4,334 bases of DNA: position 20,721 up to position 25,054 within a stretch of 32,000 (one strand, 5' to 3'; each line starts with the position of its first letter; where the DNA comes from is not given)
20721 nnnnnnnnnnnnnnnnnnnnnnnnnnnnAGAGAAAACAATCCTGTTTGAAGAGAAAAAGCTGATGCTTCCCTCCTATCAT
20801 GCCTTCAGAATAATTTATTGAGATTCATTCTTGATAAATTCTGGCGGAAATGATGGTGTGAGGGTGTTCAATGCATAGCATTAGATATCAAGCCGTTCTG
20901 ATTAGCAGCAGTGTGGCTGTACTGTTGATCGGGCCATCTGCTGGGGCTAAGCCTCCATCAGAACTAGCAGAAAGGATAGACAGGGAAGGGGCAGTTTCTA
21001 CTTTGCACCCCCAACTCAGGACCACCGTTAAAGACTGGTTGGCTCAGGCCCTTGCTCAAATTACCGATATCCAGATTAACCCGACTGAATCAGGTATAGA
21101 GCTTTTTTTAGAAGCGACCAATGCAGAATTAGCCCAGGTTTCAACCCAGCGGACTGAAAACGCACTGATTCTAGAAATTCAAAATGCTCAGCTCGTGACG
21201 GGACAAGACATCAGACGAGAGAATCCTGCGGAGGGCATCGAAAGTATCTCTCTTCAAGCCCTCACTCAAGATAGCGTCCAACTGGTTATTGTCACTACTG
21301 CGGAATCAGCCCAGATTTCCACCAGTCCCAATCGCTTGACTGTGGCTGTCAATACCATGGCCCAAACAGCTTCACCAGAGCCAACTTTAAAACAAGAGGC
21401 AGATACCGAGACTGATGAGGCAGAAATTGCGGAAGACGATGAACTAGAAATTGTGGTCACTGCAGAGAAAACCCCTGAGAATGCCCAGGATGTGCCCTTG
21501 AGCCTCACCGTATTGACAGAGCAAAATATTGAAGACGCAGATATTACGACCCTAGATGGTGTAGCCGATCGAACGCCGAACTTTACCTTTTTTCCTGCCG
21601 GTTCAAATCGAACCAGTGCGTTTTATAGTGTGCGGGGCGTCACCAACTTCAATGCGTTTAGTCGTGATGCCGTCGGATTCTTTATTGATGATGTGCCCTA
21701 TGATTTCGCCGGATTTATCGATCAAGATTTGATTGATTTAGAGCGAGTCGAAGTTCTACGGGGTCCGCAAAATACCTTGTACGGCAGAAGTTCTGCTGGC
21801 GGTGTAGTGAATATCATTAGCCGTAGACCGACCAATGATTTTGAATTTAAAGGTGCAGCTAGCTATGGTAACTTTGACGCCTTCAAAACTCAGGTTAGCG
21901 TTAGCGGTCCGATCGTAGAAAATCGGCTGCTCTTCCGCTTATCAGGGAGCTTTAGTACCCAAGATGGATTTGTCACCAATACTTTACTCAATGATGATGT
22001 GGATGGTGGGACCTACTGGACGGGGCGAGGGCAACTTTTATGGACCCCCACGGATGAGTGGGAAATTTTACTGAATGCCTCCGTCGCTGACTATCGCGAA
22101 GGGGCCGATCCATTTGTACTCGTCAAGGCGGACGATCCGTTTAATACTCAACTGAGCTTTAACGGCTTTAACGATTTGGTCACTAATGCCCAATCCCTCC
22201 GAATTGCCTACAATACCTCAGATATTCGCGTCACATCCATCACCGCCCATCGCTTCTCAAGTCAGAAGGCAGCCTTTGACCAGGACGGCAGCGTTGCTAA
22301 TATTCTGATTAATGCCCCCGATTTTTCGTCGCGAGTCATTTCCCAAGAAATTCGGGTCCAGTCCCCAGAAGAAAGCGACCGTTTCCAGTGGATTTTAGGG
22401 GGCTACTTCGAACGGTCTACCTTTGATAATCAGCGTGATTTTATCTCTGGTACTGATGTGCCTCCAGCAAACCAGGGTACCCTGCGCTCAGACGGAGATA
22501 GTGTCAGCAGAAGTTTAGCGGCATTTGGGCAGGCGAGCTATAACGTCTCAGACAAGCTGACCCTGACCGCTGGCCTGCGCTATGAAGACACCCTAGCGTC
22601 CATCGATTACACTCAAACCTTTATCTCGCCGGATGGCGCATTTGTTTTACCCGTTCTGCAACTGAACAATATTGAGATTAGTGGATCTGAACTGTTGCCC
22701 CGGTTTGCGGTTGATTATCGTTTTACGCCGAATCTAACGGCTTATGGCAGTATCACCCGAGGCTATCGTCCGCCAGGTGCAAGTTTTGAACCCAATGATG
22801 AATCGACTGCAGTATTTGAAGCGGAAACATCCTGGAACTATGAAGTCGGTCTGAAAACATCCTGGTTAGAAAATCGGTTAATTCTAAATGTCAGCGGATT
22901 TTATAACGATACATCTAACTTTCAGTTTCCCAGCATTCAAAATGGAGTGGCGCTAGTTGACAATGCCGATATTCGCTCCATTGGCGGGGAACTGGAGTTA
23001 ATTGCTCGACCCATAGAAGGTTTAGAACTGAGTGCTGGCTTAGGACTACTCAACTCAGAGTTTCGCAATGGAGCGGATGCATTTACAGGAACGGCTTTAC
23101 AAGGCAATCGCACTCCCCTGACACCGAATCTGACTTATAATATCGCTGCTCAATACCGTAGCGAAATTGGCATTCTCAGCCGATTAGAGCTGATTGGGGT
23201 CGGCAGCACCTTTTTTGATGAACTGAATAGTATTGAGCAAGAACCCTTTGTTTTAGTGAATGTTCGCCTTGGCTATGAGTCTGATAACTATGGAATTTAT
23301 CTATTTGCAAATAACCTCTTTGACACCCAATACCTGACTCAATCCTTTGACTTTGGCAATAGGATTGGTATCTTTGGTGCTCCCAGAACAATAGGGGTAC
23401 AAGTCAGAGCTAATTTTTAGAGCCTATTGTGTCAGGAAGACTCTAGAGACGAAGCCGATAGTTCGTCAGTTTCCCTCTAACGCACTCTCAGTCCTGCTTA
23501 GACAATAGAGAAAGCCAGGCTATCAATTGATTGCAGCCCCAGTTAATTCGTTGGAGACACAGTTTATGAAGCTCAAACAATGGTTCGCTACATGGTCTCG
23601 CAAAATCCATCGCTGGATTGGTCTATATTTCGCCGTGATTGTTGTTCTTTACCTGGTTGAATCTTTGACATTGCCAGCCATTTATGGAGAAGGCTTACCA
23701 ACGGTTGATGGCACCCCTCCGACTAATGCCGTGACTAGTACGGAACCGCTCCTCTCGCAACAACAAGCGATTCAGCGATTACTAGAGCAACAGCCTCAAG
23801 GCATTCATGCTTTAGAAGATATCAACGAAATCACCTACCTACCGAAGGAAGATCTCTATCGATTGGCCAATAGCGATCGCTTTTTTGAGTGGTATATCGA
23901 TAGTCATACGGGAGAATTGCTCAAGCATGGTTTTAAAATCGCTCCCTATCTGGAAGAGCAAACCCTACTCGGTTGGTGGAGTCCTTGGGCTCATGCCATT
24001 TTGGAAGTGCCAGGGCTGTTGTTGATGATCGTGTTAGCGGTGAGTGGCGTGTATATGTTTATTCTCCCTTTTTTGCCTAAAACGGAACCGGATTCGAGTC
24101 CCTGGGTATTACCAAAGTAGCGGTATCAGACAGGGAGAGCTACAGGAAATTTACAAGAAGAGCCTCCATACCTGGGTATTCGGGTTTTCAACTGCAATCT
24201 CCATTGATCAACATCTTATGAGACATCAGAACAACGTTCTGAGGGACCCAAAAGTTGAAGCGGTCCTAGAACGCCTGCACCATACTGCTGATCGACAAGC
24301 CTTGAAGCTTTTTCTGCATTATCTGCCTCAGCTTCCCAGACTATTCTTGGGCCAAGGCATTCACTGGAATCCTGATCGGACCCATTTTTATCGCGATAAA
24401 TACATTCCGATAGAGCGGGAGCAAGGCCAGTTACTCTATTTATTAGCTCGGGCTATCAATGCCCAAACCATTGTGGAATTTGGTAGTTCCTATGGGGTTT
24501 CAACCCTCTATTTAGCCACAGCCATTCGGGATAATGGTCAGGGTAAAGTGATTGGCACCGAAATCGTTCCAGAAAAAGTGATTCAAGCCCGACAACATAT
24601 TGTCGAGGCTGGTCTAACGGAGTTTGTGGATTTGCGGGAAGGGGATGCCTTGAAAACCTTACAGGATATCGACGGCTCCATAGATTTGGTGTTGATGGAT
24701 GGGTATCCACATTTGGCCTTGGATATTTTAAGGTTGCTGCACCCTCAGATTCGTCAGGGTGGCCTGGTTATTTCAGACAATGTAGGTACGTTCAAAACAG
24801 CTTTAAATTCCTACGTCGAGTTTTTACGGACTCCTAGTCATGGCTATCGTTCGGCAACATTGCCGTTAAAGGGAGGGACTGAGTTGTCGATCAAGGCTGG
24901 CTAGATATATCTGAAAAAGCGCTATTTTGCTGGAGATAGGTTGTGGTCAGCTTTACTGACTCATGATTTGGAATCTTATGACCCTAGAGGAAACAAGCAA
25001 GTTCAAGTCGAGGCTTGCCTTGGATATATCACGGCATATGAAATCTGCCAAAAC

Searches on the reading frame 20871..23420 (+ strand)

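Call 3: search_protein_families(library=pfam, proteins=[window:20871-23420:+], max_evalue=0.01)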
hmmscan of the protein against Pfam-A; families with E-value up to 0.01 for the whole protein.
window:20871-23420:+ (849 aa): 4 families
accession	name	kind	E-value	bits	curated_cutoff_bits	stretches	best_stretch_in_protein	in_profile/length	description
PF00593.30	TonB_dep_Rec_b-barrel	-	3.4e-41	142.9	27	1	425-816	64-436/436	TonB dependent receptor-like, beta-barrel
PF07715.20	Plug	-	5.6e-18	65.8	23.9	1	205-312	2-107/107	TonB-dependent Receptor Plug Domain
PF11741.13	AMIN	-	7.1e-10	39.3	20.5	1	66-159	1-100/101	AMIN domain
PF14905.12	OMP_b-brl_3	-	5.4e-06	26.2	27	1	509-830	75-387/408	Outer membrane protein beta-barrel family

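Call 4: search_protein_families(library=ncbifam, proteins=[window:20871-23420:+], max_evalue=0.01)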
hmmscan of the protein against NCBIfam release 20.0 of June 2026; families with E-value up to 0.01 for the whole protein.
window:20871-23420:+ (849 aa): 32 families (the best 25 are shown)
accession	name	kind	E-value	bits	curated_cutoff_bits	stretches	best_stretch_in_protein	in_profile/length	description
TIGR01783.1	TonB-siderophor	subfamily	1.7e-58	198.7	223.5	1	207-849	1-649/649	TonB-dependent siderophore receptor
NF049960.1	siderphRecptFauA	equivalog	1.2e-25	90.1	900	2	148-369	17-234/727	TonB-dependent alcaligin siderophore receptor FauA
NF010651.0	PRK14050.1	equivalog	1.2e-25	89.8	884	2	197-345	68-217/730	TonB-dependent siderophore receptor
NF007465.0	PRK10044.1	equivalog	5.9e-25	87.6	803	2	156-364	35-234/726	ferrichrome porin FhuA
TIGR01785.1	TonB-hemin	subfamily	1.1e-24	86.9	316.85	2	546-693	363-515/677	TonB-dependent heme/hemoglobin receptor family protein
NF041535.1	TonB_rec_PqqU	equivalog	3.4e-22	78.5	1200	2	530-822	353-644/676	TonB-dependent receptor PqqU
NF010650.0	PRK14049.1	equivalog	7.9e-22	77.2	904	2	200-365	74-236/729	ferrioxamine B receptor precursor protein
NF007447.0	PRK10003.1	equivalog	1.2e-19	70.1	666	2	160-369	32-237/727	ferric-rhodotorulic acid/ferric-coprogen receptor FhuE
NF049946.1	TonB_dep_CU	exception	7.2e-19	67.5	700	2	545-821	393-661/683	TonB-dependent receptor, CU motif-type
NF047944.1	FoxamRcptFoxA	equivalog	3.3e-18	65.4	1300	2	155-368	6-214/697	ferrioxamine B receptor FoxA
NF049947.1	TonB_dep_PCPU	exception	6.3e-18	64.3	800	2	549-685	387-522/685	TonB-dependent receptor, PCPU motif-type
NF007349.0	PRK09840.1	equivalog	1.9e-17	62.6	686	1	156-343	21-200/760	catecholate siderophore receptor Fiu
TIGR01779.1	TonB-B12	equivalog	3.4e-16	58.9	599.7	1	191-413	28-252/614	TonB-dependent vitamin B12 receptor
TIGR01786.1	TonB-hemlactrns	subfamily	1.8e-15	56.4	323.75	2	426-685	277-523/719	TonB-dependent hemoglobin/transferrin/lactoferrin family receptor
NF049944.1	TonB_dep_PUIUD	equivalog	4.4e-15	55.1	850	1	544-712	389-556/686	TonB-dependent receptor, PUIUD motif-type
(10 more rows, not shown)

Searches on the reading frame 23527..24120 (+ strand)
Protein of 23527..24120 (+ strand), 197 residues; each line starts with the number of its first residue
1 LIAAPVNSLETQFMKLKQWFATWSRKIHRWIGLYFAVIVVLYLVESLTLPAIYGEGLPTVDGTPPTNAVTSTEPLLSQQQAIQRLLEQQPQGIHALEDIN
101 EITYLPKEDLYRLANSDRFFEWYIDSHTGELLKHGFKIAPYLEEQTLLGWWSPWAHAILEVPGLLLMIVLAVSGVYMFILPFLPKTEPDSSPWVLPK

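Call 3: search_protein_families(library=pfam, proteins=[window:23527-24120:+], max_evalue=0.01)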
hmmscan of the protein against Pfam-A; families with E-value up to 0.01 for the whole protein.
window:23527-24120:+ (197 aa): 4 families
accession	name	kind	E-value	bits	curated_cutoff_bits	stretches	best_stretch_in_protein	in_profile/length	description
PF03929.21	PepSY_TM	-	7.3e-06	26.4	28.8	1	16-179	170-293/295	PepSY-associated TM region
PF14358.11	DUF4405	-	0.0012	19.7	26.7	0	164-181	7-24/66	Domain of unknown function (DUF4405)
PF01292.26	Ni_hydr_CYTB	-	0.0018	18.5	30.1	0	6-44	22-60/179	Prokaryotic cytochrome b561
PF03413.25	PepSY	-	0.0048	17.6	24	0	76-133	2-58/60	Peptidase propeptide and YPEB domain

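Call 4: search_protein_families(library=ncbifam, proteins=[window:23527-24120:+], max_evalue=0.01)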
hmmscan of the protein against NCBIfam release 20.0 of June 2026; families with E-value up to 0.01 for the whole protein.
window:23527-24120:+ (197 aa): 0 families

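Call 75: search_solved_structures(query=A6, max_evalue=10, show_alignments=2)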
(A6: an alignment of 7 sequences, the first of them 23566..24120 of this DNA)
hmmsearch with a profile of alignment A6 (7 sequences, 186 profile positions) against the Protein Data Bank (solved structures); distinct sequences matched with E-value up to 10: 0.

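Call 76: search_protein_families(library=pfam, alignment_id=A6, max_evalue=0.1)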
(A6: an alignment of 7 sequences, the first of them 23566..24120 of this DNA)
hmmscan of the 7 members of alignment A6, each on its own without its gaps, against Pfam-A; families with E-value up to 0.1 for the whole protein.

A. member 1, window:23566-24120:+ (184 aa): 4 families
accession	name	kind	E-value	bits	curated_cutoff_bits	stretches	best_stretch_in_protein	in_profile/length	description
PF03929.21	PepSY_TM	-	9e-06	26.1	28.8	1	5-166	172-293/295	PepSY-associated TM region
PF14358.11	DUF4405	-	0.0031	18.4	26.7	0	151-168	7-24/66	Domain of unknown function (DUF4405)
PF03413.25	PepSY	-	0.004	17.9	24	1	63-120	2-58/60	Peptidase propeptide and YPEB domain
PF01292.26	Ni_hydr_CYTB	-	0.0085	16.3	30.1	0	6-31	35-60/179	Prokaryotic cytochrome b561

B. families by the number of members that match (of 7 scanned): 4 families
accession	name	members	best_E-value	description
PF03413.25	PepSY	6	0.0039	Peptidase propeptide and YPEB domain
PF14358.11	DUF4405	4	0.0031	Domain of unknown function (DUF4405)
PF03929.21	PepSY_TM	3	9e-06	PepSY-associated TM region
PF01292.26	Ni_hydr_CYTB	2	0.0085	Prokaryotic cytochrome b561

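Call 79: find_homologous_proteins(query=window:23566-24120:+, max_evalue=0.001)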
Query window:23566-24120:+ (184 aa): 14 proteins with E <= 0.001 among 86 candidates.
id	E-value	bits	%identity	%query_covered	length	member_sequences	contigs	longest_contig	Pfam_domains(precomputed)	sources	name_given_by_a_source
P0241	5.4e-120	416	100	100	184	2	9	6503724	PF03929.22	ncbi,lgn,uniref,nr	ncbi:PepSY domain-containing protein [Acaryochloris marina]|uniref:PepSY-associated TM helix n=1 Tax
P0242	2.6e-98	345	83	97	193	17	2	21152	-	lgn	-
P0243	1.2e-81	291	86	80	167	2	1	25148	-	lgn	-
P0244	2.9e-65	238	58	96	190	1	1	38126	-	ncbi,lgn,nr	ncbi:MAG: hypothetical protein QNJ72_11535 [Pleurocapsa sp. MO_226.B13]|nr:hypothetical protein [Ple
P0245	2.3e-62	228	54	97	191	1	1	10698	-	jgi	jgi:hypothetical protein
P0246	1.3e-61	226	54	97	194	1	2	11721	-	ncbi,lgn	ncbi:MAG: hypothetical protein AAGA16_06510 [Cyanobacteria bacterium P01_E01_bin.35]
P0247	1.5e-61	225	57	97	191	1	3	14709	-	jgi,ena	jgi:hypothetical protein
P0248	7.0e-60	220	55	95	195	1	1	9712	-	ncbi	ncbi:MAG: hypothetical protein ACFCAD_06805 [Pleurocapsa sp.]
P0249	3.8e-58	214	54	93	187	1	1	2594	-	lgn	-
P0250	4.3e-56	208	52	99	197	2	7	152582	-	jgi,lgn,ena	jgi:hypothetical protein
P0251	5.1e-55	204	50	95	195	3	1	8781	-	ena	-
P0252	1.4e-45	173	51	83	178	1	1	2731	-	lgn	-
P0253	6.3e-41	158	65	59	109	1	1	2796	-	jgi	-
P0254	6.9e-18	83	56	43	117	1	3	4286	-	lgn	-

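Call 84: predict_structure(alignment_id=A7)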
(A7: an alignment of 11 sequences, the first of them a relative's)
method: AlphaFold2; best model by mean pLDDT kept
length: 184 residues; sequences in the alignment: 11
mean_pLDDT: 77.1   pTM: 0.58
mean pLDDT of the five models: 77.1, 74.0, 73.9, 72.0, 70.1
residues with pLDDT >= 90: 26; 70-90: 120; 50-70: 29; < 50: 9
segments of 3 or more residues with pLDDT < 50: 176-184
pLDDT, mean of each block of 10 residues (from residue 1): 76 81 80 78 79 69 89 86 86 89 89 89 83 60 62 78 78 52 39
secondary structure, 60 per line:
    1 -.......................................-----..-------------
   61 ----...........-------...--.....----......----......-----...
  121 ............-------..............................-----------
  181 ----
elements in order: H2-40 H65-75 E88-92 E97-102 E107-112 E118-124 H125-132 H140-169

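Call 88: fold_search(model_id=the predicted structure, library=pdb)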
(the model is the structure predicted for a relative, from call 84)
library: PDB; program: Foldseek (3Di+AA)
matches with E <= 10: 742; with E <= 0.001: 0
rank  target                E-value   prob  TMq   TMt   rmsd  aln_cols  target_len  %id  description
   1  7abw_A                5.0e-02  0.66  0.32  0.18  11.9       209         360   16  Crystal structure of siderophore reductase FoxB (released 2021-09-01)
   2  7abw_B                1.0e-01  0.66  0.35  0.19  10.8       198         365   16  Crystal structure of siderophore reductase FoxB (released 2021-09-01)
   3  9fmd_w                1.2e-01  0.72  0.21  0.09  13.7        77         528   17  Integrative model of the human post-catalytic spliceosome (P-complex) (released 2024-07-10)
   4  2gu3                  1.7e-01  0.96  0.26  0.36   3.3        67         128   16  YpmB protein from Bacillus subtilis (released 2006-05-30)
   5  1tfk_A                2.2e-01  0.44  0.22  0.39  10.8        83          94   18  Ribonuclease from Escherichia coli complexed with its inhibtor protein (released 2005-03-01)
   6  1tfo_A                2.2e-01  0.41  0.22  0.36  11.4        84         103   17  Ribonuclease from Escherichia coli complexed with its inhibitor protein (released 2005-03-01)
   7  9van_A                3.6e-01  0.18  0.18  0.04  16.9       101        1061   14  Cryo-EM structure of human full length KICSTOR complex (state 2) (released 2025-11-12)
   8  4av8                  3.8e-01  0.85  0.18  0.10   1.9        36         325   14  Kluyveromyces lactis Hsv2 complete loop 6CD (released 2012-06-13)
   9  3zwl_D                4.3e-01  0.82  0.17  0.09   2.0        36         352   19  Structure of eukaryotic translation initiation factor eIF3i complex with eIF3b C-terminus (655-700) (released 2011-10-05)
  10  1v74_A                4.3e-01  0.35  0.22  0.34  10.5        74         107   20  Structure of the E. coli colicin D bound to its immunity protein ImmD (released 2004-03-30)
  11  5znm_A                5.2e-01  0.66  0.20  0.11   2.4        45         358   24  Colicin D Central Domain and C-terminal tRNase domain (released 2018-08-29)
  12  5znm_B                5.2e-01  0.35  0.21  0.12  10.3        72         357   21  Colicin D Central Domain and C-terminal tRNase domain (released 2018-08-29)
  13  1l0q_A                5.8e-01  0.80  0.20  0.10   1.9        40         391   20  Tandem YVTN beta-propeller and PKD domains from an archaeal surface layer protein (released 2002-11-06)
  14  9m8k_B                5.8e-01  0.77  0.18  0.10   2.4        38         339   18  cryo-EM structure of human TAS2R4 with oligopeptide (released 2026-03-18)
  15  6igb_A                5.8e-01  0.69  0.19  0.10   2.6        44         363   16  the structure of Pseudomonas aeruginosa Periplasmic gluconolactonase, PpgL (released 2018-11-21)
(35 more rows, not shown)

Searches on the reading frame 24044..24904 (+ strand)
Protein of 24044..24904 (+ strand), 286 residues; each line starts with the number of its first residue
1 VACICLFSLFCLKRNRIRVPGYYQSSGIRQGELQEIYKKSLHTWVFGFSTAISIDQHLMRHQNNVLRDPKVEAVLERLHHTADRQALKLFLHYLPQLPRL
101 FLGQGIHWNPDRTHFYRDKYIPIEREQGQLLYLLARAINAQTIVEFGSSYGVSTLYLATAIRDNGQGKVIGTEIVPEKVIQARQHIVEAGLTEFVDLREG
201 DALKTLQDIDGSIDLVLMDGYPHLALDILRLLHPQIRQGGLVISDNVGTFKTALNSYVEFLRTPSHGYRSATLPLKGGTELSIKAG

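Call 3: search_protein_families(library=pfam, proteins=[window:24044-24904:+], max_evalue=0.01)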
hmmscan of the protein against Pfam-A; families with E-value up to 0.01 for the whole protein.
window:24044-24904:+ (286 aa): 7 families
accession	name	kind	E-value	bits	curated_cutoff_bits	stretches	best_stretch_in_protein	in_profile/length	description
PF13578.12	Methyltransf_24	-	1.9e-17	64.5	26.3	1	144-247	1-105/105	Methyltransferase domain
PF01596.23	Methyltransf_3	-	5.7e-13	49.1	22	1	121-247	26-155/204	O-methyltransferase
PF13649.12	Methyltransf_25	-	7.3e-07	30.2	27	1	143-225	1-78/97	Methyltransferase domain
PF13847.12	Methyltransf_31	-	7.3e-06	26.2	27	1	141-238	5-103/145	Methyltransferase domain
PF08241.18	Methyltransf_11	-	3.3e-05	24.9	21.2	1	145-223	2-71/95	Methyltransferase domain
PF08242.18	Methyltransf_12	-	0.0026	18.9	30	1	144-227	1-80/98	Methyltransferase domain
PF12847.13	Methyltransf_18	-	0.0082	16.6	27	0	160-220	32-90/151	Methyltransferase domain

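Call 4: search_protein_families(library=ncbifam, proteins=[window:24044-24904:+], max_evalue=0.01)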
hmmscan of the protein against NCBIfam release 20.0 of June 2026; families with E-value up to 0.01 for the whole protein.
window:24044-24904:+ (286 aa): 7 families
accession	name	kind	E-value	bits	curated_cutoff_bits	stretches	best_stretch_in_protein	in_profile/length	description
NF001556.0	PRK00377.1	equivalog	5.4e-07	29.6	238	1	110-248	11-147/198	cobalt-precorrin-6Y C(15)-methyltransferase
NF041537.1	ArsM_AhpD_UU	exception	1.9e-05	23.7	510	1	139-247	76-184/345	arsenite methyltransferase/AhpD domain selenoprotein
NF011494.0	PRK14902.1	equivalog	0.0001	21.3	319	1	109-219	220-327/444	16S rRNA (cytosine(967)-C(5))-methyltransferase RsmB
NF047649.1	MTase_UXPK_star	exception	0.00016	20.8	460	1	140-237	78-174/283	methyltransferase/UXPK-star double selenoprotein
NF041536.1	ArsM_DUF2284_UU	exception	0.0002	19.8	575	1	138-229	75-162/459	arsenite methyltransferase/DUF2284 domain selenoprotein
NF008823.0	PRK11873.1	subfamily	0.0034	16.9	263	1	139-225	77-159/272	arsenite methyltransferase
NF011527.0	PRK14968.1-1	equivalog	0.0075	16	242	0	133-203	23-94/192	putative methyltransferase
